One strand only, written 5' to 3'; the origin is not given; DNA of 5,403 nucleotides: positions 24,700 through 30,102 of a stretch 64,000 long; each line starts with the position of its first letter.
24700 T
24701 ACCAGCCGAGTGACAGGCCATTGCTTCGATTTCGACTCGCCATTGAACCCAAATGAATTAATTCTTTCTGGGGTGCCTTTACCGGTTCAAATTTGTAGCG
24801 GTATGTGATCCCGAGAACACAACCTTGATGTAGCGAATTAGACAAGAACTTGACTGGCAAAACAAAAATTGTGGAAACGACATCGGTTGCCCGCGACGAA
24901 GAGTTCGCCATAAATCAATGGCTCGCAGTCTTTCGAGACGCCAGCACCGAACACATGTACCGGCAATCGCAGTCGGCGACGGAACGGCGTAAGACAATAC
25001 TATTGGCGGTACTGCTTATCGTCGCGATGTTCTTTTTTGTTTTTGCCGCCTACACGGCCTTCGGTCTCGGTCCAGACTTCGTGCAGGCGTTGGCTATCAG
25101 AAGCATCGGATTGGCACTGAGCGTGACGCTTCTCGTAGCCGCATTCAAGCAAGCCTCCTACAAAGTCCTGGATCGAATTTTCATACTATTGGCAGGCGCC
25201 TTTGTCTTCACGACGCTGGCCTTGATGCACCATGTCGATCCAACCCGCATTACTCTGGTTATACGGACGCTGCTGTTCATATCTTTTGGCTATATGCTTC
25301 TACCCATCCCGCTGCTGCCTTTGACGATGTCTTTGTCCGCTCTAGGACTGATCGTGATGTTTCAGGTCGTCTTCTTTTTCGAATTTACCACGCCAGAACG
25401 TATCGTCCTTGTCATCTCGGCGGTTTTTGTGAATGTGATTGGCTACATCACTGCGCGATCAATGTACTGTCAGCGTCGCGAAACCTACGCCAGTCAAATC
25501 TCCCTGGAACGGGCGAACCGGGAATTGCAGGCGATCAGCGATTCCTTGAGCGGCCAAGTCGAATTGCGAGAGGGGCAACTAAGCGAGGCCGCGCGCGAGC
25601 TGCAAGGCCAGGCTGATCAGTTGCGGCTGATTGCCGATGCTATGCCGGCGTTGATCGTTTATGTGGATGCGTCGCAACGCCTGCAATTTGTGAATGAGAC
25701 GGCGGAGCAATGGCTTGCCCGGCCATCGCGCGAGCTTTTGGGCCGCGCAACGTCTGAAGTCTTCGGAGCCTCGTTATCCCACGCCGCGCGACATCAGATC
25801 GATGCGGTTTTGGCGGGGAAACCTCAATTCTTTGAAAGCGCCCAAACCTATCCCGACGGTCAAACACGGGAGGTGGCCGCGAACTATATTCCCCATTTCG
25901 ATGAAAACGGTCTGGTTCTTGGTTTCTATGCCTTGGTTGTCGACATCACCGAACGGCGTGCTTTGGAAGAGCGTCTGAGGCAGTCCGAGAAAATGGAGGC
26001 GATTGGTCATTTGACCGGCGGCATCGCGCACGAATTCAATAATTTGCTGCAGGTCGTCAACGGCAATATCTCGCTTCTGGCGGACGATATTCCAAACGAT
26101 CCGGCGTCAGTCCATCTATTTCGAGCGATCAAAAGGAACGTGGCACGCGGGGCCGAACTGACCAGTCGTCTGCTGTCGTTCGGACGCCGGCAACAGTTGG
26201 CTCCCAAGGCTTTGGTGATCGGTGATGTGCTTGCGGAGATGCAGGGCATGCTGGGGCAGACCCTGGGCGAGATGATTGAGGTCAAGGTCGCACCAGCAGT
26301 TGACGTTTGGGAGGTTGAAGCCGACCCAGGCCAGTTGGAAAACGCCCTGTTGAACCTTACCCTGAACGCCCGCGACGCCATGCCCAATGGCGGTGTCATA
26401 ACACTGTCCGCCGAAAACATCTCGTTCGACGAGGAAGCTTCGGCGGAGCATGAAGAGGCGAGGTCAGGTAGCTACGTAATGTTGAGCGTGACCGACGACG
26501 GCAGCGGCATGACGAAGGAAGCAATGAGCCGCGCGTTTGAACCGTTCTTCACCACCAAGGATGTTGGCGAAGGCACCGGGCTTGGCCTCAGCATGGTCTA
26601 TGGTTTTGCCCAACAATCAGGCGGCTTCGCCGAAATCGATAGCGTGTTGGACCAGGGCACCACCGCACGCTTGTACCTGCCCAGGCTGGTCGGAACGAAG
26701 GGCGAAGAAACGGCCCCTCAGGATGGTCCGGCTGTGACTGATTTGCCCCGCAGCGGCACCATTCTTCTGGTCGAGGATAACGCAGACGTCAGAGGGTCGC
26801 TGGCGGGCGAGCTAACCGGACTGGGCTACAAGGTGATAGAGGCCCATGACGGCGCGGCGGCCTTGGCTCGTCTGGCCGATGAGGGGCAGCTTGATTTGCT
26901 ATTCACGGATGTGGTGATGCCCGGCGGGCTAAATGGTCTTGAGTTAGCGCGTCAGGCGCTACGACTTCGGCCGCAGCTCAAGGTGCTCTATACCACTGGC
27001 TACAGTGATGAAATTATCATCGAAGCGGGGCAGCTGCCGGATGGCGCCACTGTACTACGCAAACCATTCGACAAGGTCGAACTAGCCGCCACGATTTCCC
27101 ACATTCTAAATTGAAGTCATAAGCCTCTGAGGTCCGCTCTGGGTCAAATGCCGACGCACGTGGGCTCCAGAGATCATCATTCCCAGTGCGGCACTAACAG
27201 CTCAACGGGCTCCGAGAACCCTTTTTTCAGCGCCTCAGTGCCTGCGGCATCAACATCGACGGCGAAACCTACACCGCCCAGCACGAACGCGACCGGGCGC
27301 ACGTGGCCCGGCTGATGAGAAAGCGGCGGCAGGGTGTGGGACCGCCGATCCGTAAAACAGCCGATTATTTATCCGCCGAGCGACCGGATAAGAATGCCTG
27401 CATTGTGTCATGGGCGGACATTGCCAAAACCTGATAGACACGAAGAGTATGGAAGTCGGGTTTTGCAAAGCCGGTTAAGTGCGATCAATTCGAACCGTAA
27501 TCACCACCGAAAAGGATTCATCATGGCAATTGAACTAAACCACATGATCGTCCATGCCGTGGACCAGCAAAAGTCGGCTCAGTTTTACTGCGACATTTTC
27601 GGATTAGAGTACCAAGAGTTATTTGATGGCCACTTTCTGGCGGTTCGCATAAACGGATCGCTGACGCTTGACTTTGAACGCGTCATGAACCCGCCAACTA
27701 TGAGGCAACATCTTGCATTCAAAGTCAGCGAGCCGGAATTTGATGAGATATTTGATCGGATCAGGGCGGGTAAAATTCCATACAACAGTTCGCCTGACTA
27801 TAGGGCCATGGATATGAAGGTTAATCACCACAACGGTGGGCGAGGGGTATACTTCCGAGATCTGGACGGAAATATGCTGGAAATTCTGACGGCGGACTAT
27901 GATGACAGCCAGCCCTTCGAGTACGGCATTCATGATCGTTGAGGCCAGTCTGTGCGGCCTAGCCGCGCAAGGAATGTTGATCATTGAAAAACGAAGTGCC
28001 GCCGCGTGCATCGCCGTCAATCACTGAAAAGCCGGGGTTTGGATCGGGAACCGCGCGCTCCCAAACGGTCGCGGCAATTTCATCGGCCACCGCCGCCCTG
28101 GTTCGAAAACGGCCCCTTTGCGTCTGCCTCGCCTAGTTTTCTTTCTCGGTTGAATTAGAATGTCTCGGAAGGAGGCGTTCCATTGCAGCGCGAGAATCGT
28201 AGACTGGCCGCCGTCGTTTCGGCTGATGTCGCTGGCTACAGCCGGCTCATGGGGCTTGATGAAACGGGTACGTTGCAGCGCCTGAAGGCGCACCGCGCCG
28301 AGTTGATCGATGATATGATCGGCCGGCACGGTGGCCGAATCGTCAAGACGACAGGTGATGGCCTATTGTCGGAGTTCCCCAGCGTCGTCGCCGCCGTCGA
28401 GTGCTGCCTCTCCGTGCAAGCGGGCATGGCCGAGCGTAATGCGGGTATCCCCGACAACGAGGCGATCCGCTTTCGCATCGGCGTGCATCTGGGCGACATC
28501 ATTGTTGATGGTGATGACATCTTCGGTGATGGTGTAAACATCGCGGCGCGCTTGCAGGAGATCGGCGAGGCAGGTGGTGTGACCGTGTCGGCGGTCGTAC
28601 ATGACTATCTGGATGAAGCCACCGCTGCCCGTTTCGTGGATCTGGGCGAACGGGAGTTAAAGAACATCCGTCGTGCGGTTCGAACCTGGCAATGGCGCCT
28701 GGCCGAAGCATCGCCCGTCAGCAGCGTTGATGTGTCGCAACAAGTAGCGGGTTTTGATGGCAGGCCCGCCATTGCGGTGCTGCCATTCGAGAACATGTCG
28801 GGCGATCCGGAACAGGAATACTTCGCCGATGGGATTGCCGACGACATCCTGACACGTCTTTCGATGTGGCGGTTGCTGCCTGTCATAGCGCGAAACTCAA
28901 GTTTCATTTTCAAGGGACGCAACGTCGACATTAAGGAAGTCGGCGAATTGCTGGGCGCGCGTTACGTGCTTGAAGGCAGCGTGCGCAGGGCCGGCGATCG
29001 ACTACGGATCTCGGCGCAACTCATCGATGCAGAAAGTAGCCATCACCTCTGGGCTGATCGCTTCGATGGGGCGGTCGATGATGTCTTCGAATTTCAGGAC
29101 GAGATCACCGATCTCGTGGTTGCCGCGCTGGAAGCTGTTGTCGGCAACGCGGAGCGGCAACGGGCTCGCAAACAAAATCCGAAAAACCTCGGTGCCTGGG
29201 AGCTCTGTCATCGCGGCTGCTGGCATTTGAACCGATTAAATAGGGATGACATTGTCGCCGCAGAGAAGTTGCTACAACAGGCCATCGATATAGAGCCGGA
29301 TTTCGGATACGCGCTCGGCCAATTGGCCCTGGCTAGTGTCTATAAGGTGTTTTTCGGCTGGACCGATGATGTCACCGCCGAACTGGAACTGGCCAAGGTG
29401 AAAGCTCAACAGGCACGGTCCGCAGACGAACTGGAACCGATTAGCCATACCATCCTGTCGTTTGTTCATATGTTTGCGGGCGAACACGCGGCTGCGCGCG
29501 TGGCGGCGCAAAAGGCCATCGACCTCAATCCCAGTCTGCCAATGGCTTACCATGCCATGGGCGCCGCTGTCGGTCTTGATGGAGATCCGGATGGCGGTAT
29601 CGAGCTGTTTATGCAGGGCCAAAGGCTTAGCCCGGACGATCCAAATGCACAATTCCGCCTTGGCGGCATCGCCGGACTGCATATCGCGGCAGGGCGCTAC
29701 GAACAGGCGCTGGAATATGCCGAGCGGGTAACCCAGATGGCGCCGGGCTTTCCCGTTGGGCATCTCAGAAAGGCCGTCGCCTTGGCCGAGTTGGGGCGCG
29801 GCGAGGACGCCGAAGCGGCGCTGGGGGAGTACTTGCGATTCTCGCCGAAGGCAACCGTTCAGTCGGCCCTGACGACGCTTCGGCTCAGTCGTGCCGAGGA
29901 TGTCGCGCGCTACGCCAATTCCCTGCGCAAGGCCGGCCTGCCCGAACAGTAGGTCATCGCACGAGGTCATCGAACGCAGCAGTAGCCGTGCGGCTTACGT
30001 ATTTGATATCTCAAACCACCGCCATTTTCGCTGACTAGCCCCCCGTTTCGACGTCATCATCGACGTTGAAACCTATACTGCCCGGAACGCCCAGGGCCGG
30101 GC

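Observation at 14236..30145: Array of at least five cargo modules, each ending in a degenerate copy of the threonine dehydratase 3' end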

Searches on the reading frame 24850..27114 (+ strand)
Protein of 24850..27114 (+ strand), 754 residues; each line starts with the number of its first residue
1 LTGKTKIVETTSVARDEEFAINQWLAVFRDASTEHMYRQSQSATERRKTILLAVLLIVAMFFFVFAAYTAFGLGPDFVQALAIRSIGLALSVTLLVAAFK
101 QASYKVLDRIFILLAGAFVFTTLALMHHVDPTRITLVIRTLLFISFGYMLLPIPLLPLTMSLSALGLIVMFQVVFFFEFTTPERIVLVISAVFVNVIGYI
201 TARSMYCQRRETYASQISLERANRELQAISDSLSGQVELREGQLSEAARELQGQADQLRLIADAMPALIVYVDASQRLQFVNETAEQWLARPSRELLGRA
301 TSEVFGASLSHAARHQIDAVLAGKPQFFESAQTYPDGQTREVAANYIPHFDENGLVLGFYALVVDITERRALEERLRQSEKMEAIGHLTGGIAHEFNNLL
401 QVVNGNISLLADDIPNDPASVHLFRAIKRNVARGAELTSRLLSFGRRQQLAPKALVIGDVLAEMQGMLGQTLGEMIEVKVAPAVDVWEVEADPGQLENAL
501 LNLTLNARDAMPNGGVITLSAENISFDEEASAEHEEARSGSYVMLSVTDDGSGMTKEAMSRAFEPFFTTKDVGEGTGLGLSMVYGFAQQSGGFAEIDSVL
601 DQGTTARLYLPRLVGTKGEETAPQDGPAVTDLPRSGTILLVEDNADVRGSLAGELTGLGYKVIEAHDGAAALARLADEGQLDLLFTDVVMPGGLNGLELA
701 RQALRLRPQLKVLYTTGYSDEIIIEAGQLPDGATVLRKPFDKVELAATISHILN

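Call 9: search_protein_families(library=pfam, proteins=[window:24850-27114:+])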
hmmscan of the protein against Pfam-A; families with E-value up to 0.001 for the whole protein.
window:24850-27114:+ (754 aa): 8 families
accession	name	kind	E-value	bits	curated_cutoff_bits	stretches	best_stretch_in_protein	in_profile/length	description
PF08448.16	PAS_4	-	2.2e-19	70.2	23.1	1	263-371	2-110/110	PAS fold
PF02518.31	HATPase_c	-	9.8e-18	65.1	26.4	1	492-612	2-109/111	Histidine kinase-, DNA gyrase B-, and HSP90-like ATPase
PF00072.30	Response_reg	-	1.1e-15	58.2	30.2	1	638-749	1-110/111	Response regulator receiver domain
PF00989.32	PAS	-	9.7e-07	29.2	22.6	1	257-365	2-112/113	PAS fold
PF13426.13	PAS_9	-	1.9e-06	28.5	27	1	269-368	4-103/103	PAS domain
PF13596.12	PAS_10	-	6.4e-06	27.2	22.1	1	259-367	2-106/106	PAS domain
PF00512.31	HisKA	-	1.3e-05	25.6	26.9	1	387-449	4-65/66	His Kinase A (phospho-acceptor) domain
PF10090.15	HPTransfase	-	0.00046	20.4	22.9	0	485-525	20-65/123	Histidine phosphotransferase C-terminal domain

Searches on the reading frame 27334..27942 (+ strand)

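Call 9: search_protein_families(library=pfam, proteins=[window:27334-27942:+])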
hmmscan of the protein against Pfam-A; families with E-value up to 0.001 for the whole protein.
window:27334-27942:+ (202 aa): 1 family
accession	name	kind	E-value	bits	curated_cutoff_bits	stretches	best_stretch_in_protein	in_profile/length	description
PF00903.31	Glyoxalase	-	1.2e-09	39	20.6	1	68-184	2-121/121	Glyoxalase/Bleomycin resistance protein/Dioxygenase superfamily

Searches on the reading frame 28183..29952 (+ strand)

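Call 9: search_protein_families(library=pfam, proteins=[window:28183-29952:+])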
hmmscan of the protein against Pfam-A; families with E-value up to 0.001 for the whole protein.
window:28183-29952:+ (589 aa): 11 families
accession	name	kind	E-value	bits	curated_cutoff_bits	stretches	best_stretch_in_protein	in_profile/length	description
PF00211.25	Guanylate_cyc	-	2.6e-13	50.4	21.9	1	9-169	9-179/183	Adenylate and Guanylate cyclase catalytic domain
PF14559.12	TPR_19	-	1.7e-12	47.9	25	1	501-564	2-66/68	Tetratricopeptide repeat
PF07719.23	TPR_2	-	3.1e-12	46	27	0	499-522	10-33/34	Tetratricopeptide repeat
PF13428.12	TPR_14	-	7.5e-10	39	23.5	0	497-531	8-42/44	Tetratricopeptide repeat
PF00515.34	TPR_1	-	3e-09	36.7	27.8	0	499-522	10-33/34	Tetratricopeptide repeat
PF13414.12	TPR_11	-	6.9e-07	29.3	26.8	0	433-464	8-39/42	TPR repeat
PF13431.12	TPR_17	-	8e-07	29.3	24.4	0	442-468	2-28/34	Tetratricopeptide repeat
PF13181.12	TPR_8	-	1.1e-06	28.8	25.7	0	496-521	7-32/34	Tetratricopeptide repeat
PF13432.12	TPR_16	-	1.3e-06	29.2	32.7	1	500-557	7-64/65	Tetratricopeptide repeat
PF13371.12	TPR_9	-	0.0001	22.7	35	1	498-563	3-68/73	Tetratricopeptide repeat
PF13424.12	TPR_12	-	0.00046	20.8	30.1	0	454-520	4-75/77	Tetratricopeptide repeat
